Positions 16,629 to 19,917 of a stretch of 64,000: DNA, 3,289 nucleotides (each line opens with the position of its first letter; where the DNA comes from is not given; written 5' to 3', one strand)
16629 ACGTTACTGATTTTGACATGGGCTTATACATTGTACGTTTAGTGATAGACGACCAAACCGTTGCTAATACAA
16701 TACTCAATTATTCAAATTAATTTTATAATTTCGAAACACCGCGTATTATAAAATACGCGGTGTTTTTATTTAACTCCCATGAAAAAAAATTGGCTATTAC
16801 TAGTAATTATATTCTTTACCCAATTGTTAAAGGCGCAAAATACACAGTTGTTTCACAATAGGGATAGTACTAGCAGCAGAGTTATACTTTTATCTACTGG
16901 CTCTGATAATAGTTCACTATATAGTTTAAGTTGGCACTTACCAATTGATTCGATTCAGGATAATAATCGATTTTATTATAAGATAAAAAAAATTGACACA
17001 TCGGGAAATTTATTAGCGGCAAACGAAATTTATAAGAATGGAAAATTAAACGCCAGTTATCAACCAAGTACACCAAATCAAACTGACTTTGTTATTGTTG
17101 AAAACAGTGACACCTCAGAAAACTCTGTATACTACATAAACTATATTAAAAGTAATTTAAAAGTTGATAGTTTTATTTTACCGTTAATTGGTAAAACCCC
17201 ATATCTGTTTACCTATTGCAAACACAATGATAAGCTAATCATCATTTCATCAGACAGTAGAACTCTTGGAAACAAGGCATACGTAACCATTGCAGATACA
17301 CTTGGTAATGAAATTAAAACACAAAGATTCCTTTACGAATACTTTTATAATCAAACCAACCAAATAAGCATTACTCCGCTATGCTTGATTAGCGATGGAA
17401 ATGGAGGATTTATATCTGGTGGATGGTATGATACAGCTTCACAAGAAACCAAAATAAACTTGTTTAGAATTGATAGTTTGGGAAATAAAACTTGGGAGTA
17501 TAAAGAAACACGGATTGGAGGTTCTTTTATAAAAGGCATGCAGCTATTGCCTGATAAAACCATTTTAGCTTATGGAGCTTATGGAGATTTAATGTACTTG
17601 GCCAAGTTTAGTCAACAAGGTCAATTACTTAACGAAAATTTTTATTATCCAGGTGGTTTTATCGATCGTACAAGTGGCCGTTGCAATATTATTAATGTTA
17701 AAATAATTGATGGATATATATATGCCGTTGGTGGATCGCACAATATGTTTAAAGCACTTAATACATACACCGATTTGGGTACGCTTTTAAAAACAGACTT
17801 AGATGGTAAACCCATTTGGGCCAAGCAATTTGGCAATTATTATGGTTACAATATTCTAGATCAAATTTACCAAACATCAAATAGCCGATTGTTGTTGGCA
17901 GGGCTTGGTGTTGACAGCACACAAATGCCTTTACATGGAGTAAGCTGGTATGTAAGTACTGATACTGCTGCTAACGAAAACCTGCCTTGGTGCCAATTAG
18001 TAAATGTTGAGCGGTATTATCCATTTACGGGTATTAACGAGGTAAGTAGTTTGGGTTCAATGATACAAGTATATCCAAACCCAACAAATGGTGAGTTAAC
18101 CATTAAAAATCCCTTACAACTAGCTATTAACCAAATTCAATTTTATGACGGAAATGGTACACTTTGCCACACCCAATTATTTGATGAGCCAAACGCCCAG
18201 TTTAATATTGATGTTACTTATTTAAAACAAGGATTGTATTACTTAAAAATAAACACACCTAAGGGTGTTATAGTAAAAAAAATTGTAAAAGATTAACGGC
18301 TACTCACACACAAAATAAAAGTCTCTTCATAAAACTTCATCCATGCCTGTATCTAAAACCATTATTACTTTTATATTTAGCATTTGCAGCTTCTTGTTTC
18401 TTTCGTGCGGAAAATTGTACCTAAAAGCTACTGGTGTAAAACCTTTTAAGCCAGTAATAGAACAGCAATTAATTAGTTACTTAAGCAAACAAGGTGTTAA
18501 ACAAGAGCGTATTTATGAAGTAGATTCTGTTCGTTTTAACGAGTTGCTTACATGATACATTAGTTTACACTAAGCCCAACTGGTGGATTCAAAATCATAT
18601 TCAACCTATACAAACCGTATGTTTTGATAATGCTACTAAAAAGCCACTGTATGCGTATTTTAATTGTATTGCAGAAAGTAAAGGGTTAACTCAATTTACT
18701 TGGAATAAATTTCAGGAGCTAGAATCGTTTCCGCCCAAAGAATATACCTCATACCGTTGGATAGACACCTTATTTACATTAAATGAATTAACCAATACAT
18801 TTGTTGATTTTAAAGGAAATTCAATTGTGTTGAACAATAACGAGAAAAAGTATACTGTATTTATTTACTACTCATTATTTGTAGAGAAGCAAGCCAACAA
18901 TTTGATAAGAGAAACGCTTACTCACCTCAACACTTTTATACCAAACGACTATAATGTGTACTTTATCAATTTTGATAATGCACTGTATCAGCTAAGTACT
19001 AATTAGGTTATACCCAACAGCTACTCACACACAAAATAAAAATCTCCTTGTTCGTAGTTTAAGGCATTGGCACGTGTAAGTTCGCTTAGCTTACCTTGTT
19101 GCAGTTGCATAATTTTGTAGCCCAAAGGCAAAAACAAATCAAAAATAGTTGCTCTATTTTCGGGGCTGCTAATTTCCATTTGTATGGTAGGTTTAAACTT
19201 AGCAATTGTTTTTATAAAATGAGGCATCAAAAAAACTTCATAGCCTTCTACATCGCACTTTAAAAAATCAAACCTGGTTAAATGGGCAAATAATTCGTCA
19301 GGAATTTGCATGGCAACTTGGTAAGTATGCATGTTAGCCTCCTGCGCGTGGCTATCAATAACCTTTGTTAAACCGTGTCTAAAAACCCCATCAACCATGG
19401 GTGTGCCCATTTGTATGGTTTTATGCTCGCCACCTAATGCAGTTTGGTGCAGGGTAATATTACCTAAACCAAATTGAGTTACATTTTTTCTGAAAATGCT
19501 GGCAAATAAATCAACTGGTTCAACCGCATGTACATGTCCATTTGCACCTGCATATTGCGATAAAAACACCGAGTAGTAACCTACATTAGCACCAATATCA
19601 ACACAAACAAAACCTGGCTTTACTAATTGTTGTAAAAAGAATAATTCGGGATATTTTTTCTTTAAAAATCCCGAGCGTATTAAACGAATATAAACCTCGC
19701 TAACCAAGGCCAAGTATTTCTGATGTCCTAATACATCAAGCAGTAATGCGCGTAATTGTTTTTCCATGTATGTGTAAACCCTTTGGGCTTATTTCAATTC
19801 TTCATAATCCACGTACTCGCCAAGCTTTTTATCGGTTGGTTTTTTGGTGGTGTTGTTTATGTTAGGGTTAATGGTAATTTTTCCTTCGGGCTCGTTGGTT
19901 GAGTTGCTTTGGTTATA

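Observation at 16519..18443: A 106-bp direct repeat (5' end of a lipoprotein gene) brackets a T9SS cargo gene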

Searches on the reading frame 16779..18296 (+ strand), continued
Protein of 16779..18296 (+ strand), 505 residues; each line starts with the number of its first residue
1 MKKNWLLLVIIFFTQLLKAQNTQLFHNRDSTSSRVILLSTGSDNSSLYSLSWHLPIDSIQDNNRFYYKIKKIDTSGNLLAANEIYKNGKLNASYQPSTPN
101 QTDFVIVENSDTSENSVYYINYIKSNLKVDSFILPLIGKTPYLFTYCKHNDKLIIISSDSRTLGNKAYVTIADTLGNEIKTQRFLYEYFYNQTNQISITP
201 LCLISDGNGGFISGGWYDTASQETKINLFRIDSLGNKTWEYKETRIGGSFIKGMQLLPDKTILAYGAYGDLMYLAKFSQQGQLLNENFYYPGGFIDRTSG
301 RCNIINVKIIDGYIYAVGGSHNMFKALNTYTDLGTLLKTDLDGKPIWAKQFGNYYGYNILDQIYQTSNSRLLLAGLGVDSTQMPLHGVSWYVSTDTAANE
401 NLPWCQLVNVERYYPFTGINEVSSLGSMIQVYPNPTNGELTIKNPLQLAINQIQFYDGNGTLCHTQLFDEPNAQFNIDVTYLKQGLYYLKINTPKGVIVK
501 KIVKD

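Call 80: fold_search(model_id=the predicted structure, library=pdb)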
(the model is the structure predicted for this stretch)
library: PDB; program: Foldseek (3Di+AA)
matches with E <= 10: 786; with E <= 0.001: 88
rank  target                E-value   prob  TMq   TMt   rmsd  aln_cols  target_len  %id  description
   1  7ron                  3.7e-09  1.00  0.50  0.41   6.4       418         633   14  Crystal structure of the Friedel-Crafts alkylating enzyme CylK from Cylindospermum licheniforme (released 2022-03-23)
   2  7fh7                  1.4e-08  1.00  0.44  0.35   5.6       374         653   14  Friedel-Crafts alkylation enzyme CylK mutant Y37F (released 2022-02-16)
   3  7roo                  1.7e-08  1.00  0.51  0.41   6.3       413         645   14  Crystal structure of Friedel-Crafts alkylating enzyme CylK from Cylindospermum licheniforme with bromide (released 2022-03-23)
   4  7fh6                  2.1e-08  1.00  0.44  0.35   5.6       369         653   14  Friedel-Crafts alkylation enzyme CylK (released 2022-02-16)
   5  7fh8                  3.0e-08  1.00  0.44  0.35   5.6       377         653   14  Friedel-Crafts alkylation enzyme CylK mutant H391A (released 2022-02-16)
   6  8bbe_E                3.6e-07  1.00  0.17  0.11  23.9       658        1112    9  Structure of the IFT-A complex; IFT-A2 module (released 2022-12-21)
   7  3ott_A                2.1e-06  0.97  0.15  0.11  29.9       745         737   11  Crystal Structure of the extracellular domain of the putative one component system BT4673 from B. thetaiotaomicron (released 2011-08-10)
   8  8f5o_B                2.3e-06  1.00  0.24  0.13  23.2       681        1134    9  Structure of Leishmania tarentolae IFT-A (state 1) (released 2022-12-21)
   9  1l0q_A                2.5e-06  1.00  0.35  0.43  23.5       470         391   10  Tandem YVTN beta-propeller and PKD domains from an archaeal surface layer protein (released 2002-11-06)
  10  9l35_A                3.2e-06  1.00  0.35  0.54   8.3       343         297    9  Crystal structure of C45G9.5 protein from Caenorhabditis elegans (released 2025-12-17)
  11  3ott_B                3.3e-06  0.99  0.15  0.12  28.2       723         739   10  Crystal Structure of the extracellular domain of the putative one component system BT4673 from B. thetaiotaomicron (released 2011-08-10)
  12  6jp6_A                3.8e-06  1.00  0.28  0.16  19.5       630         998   10  The X-ray structure of yeast tRNA methyltransferase complex of Trm7 and Trm734 essential for 2'-O-methylation at the f (released 2019-10-02)
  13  9l35_B                4.0e-06  1.00  0.35  0.53   8.4       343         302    9  Crystal structure of C45G9.5 protein from Caenorhabditis elegans (released 2025-12-17)
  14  8hmc_B                5.6e-06  1.00  0.22  0.11  22.7       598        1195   12  base module state 1 of Tetrahymena IFT-A (released 2023-06-14)
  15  2gop_B                6.7e-06  1.00  0.35  0.52   8.2       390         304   12  The beta-propeller domain of the Trilobed protease from Pyrococcus furiosus reveals an open velcro topology (released 2007-01-23)
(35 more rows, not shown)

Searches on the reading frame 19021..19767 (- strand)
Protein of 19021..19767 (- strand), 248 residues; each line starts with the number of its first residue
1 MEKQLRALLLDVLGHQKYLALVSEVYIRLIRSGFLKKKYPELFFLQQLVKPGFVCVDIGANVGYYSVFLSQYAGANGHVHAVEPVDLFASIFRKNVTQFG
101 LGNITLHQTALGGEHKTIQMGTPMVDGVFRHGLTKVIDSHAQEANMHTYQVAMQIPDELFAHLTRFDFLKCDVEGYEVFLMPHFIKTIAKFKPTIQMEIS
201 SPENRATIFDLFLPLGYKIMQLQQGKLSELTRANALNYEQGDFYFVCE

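Call 10: search_protein_families(library=pfam, proteins=[window:19021-19767:-], max_evalue=0.01)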
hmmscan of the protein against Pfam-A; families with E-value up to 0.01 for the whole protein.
window:19021-19767:- (248 aa): 3 families
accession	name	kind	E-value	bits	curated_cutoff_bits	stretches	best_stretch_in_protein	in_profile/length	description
PF05050.19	Methyltransf_21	-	3.9e-13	50.3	22.7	1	57-204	1-153/173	Methyltransferase FkbM domain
PF01728.25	FtsJ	-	0.00013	22.4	24.1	1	47-142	17-114/181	FtsJ-like methyltransferase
PF01135.25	PCMT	-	0.0061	16.8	20.3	0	45-107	69-129/210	Protein-L-isoaspartate(D-aspartate) O-methyltransferase (PCMT)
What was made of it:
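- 19021..19767 (-): M: a 248-aa FkbM-family methyltransferase gene. It is the conserved right border of the islet and the source of M'. Methyltransf_21 hit in Pfam (call 10).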

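Call 13: find_encoding_contigs(protein=window:19021-19767:-, flank=10000, max_places=10)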
Protein window:19021-19767:- (248 aa): 6 contigs read that carry it; 6 places shown.
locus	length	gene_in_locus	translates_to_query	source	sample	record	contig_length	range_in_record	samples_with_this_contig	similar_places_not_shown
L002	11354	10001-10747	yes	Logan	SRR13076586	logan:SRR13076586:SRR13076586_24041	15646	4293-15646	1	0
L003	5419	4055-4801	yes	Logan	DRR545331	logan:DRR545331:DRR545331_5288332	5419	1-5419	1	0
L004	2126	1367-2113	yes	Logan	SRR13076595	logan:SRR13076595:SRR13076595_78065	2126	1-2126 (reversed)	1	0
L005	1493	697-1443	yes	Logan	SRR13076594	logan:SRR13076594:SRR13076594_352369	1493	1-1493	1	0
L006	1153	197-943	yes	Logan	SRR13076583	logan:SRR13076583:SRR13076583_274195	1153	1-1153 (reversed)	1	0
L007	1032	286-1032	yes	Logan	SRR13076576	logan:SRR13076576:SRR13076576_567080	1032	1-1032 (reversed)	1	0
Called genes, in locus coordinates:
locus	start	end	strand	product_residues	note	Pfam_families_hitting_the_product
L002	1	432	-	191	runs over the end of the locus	PF02525:Flavodoxin_2, PF03358:FMN_red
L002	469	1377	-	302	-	PF03308:MeaB, PF00009:GTP_EFTU (faint), PF02492:cobW (faint)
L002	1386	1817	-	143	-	PF02502:LacAB_rpiB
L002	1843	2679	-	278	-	PF00902:TatC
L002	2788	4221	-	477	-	PF10988:DUF2807, PF13568:OMP_b-brl_2 (weak)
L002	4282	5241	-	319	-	-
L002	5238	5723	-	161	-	PF04542:Sigma70_r2, PF08281:Sigma70_r4_2, PF04545:Sigma70_r4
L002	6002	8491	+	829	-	PF00754:F5_F8_type_C (faint), PF04231:Endonuclease_1, PF18962:Por_Secre_tail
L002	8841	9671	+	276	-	PF01177:Asp_Glu_race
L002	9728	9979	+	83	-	PF16118:DUF4834 (weak)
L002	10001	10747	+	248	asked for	PF05050:Methyltransf_21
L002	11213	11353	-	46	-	?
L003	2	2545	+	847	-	?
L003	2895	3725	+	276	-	PF01177:Asp_Glu_race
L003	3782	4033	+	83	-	PF16118:DUF4834 (weak)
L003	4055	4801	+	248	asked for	PF05050:Methyltransf_21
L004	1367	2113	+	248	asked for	PF05050:Methyltransf_21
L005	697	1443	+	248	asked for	PF05050:Methyltransf_21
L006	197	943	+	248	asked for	PF05050:Methyltransf_21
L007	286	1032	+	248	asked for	PF05050:Methyltransf_21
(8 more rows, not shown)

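Call 24: find_related_loci(query=window:19021-19767:-, collection=genome_contigs, flank=10000)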
Query window:19021-19767:- (248 aa) in genome_contigs; peptide patterns used: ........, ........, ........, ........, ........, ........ (x = any residue, [..] = any of these).
138 stretches matched a pattern; 26 encode a relative of the query (tblastn E <= 1e-3); 26 distinct loci.
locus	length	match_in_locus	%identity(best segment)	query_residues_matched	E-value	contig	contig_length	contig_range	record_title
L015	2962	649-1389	82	1-247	1e-142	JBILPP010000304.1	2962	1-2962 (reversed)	MAG: Bacteroidia bacterium isolate ME2018-04-20_3300034022_group8_bin194 Rohwer_bin1057_scaffold_46337_c1, whole genome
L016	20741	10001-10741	81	1-247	4e-136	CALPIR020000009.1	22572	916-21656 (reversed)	MAG: Chitinophaga pinensis isolate HRS-ES8-bin-125 genome assembly, contig: HRS-ES8-C545, whole genome shotgun sequence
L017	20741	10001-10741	81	1-247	2e-136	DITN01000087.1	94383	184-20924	MAG TPA_asm: Bacteroidetes bacterium UBA6183 UBA6183_contig_147582, whole genome shotgun sequence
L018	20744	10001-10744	80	1-248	1e-134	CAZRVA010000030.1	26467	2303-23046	MAG TPA_asm: uncultured Chitinophaga sp. isolate binchicken_co263_375 genome assembly, contig: NODE_1091_length_26467_co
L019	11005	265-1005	81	1-247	3e-134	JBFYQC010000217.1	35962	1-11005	MAG: Bacteroidota bacterium isolate PPR_0171 PPR_0171_bin.34.fa_k121_864910, whole genome shotgun sequence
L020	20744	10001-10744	79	1-248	7e-134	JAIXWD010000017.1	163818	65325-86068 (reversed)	MAG: Bacteroidetes bacterium isolate D4_MAG_00005 pond_D4_MAG_00005_000000000022, whole genome shotgun sequence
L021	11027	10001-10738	79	1-247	2e-133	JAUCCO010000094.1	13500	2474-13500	MAG: Bacteroidia bacterium isolate R4x_41d_il_Bin1.24 NODE_1982_length_13500_cov_5.938490, whole genome shotgun sequence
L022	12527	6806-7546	79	1-247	7e-133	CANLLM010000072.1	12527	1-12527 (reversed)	MAG: Bacteroidetes bacterium isolate ZE-13may13-124 genome assembly, contig: ZE-13may13-C4880, whole genome shotgun sequ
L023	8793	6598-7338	78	1-248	3e-132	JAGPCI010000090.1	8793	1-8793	MAG: Bacteroidia bacterium isolate Gw_SlAct_bin_24 Gw_SlAct_27599_length_8793_cov_5.304062, whole genome shotgun sequenc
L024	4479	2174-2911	74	1-246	2e-128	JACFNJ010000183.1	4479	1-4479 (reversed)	MAG: Bacteroidia bacterium isolate BROCD021 NODE_8628_length_4479_cov_4.665687, whole genome shotgun sequence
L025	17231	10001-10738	73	1-247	1e-125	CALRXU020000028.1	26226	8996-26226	MAG: Chitinophaga pinensis isolate JJ-LA1A6-383-3-m1-bin304 genome assembly, contig: JJ-LA1A6-383-C112, whole genome sho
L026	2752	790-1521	74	1-245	3e-129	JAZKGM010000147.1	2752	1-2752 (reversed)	MAG: Bacteroidota bacterium isolate DC_RB_04_SPN110320-bin047_1 DCRB04SPN_B047_1_000000000147, whole genome shotgun sequ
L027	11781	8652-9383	68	1-245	1e-117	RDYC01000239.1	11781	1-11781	MAG: Bacteroidetes bacterium isolate PH2015_08U_38_6 PH2015_08U_scaffold_495, whole genome shotgun sequence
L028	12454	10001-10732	65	1-245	7e-114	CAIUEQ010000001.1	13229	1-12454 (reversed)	MAG: uncultured Bacteroidetes bacterium isolate Ki3-D2_bin-0761 genome assembly, contig: bin-0761:001/389, whole genome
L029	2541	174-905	67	1-245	2e-116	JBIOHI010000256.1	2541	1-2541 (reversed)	MAG: Bacteroidia bacterium isolate GcL13-5 k141_2002822_length_2541_cov_10.0000, whole genome shotgun sequence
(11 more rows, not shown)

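Call 37: find_related_loci(query=window:19021-19767:-, collection=metagenome_contigs, flank=10000)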
Query window:19021-19767:- (248 aa) in metagenome_contigs; peptide patterns used: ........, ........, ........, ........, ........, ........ (x = any residue, [..] = any of these).
213 stretches matched a pattern; 14 encode a relative of the query (tblastn E <= 1e-3); 14 distinct loci.
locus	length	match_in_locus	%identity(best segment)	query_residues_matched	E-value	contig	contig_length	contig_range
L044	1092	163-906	99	1-248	0e+0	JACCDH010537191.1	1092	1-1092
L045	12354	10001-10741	82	1-248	2e-139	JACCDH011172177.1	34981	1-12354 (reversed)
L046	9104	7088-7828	81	1-247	8e-137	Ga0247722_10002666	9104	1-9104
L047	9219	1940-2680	81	1-247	2e-136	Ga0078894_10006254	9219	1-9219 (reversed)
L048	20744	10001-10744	80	1-248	7e-135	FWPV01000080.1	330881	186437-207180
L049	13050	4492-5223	65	1-245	4e-115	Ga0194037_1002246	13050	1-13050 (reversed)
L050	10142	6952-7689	62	1-247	5e-113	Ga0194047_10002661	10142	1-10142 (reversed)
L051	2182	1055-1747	59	14-245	1e-99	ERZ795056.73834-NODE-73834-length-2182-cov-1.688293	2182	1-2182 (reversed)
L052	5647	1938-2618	47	18-246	4e-70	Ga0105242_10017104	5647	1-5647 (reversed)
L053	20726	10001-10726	45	5-248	8e-67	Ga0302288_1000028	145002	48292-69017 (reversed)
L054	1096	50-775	46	5-248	5e-70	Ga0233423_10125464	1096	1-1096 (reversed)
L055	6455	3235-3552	29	4-111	2e-8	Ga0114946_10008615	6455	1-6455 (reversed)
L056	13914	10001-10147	37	49-97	1e-6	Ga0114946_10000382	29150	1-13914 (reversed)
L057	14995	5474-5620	37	49-97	1e-6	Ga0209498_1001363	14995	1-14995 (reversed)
